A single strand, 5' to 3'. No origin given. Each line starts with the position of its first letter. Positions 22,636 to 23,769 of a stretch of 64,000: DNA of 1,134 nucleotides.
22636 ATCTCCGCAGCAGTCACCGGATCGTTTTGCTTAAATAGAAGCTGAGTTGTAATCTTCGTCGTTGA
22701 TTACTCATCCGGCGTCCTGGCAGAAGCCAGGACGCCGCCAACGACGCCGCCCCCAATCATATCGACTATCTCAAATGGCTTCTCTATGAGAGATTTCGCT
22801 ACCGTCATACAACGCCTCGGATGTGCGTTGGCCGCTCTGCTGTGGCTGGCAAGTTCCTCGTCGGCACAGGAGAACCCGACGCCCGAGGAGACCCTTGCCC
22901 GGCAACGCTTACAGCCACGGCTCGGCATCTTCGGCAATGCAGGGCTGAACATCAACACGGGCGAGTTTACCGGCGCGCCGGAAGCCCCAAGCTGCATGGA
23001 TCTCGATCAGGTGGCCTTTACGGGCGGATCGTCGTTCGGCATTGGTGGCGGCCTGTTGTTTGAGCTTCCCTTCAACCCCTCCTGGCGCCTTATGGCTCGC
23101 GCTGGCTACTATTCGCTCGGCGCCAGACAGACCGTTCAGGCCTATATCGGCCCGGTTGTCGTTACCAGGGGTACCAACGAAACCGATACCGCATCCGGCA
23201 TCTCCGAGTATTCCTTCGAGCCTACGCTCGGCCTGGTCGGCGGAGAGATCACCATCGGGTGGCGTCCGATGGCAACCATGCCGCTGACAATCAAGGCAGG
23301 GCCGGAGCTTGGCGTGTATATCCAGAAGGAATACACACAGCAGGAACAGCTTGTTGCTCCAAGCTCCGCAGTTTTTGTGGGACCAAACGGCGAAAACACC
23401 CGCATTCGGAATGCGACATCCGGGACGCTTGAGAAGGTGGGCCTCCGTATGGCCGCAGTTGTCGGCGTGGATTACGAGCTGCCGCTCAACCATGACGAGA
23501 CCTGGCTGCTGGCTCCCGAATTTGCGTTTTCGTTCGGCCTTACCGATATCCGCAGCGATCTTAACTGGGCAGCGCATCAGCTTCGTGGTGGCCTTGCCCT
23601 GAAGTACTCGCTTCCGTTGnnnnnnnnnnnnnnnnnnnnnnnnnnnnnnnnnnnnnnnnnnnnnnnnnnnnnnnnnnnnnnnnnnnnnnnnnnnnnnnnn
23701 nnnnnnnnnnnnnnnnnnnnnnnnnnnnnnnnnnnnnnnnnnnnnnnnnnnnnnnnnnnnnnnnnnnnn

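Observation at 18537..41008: Recurrent two-gene module: giant T9SS cargo followed immediately by a paralogous OmpA-like protein with a barrel and two OmpA_C domains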

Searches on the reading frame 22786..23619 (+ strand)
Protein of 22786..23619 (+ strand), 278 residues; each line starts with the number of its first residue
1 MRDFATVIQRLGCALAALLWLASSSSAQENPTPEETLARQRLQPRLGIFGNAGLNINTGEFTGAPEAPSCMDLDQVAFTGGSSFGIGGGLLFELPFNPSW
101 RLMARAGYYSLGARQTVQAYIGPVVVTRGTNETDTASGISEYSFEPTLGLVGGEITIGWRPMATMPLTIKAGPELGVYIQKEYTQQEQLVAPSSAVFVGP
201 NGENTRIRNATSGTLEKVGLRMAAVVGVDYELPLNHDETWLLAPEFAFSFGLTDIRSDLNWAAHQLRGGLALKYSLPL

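Call 34: search_protein_families(library=pfam, proteins=[window:22786-23619:+], max_evalue=10)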
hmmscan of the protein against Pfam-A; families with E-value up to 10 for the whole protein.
seq(278 aa): 2 families
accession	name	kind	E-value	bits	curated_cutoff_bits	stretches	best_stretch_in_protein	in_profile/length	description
PF13568.12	OMP_b-brl_2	-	8.7e-06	26.4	27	1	39-255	6-173/175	Outer membrane protein beta-barrel domain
PF06629.18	MipA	-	0.11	13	24.2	1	78-113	161-197/221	MltA-interacting protein MipA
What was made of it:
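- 22918..23610 (+): Follower 1 outer-membrane beta-barrel (aa 45-275). I read about 10 strands from the DSSP string. This was not checked on coordinates. OMP_b-brl_2 26.4 bits on the N-terminal domain scanned alone (call 34).
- On OmpA/OprF-type N-terminal barrel: OMP_b-brl_2 scores 26.4 bits, just below the GA of 27 (call 34).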
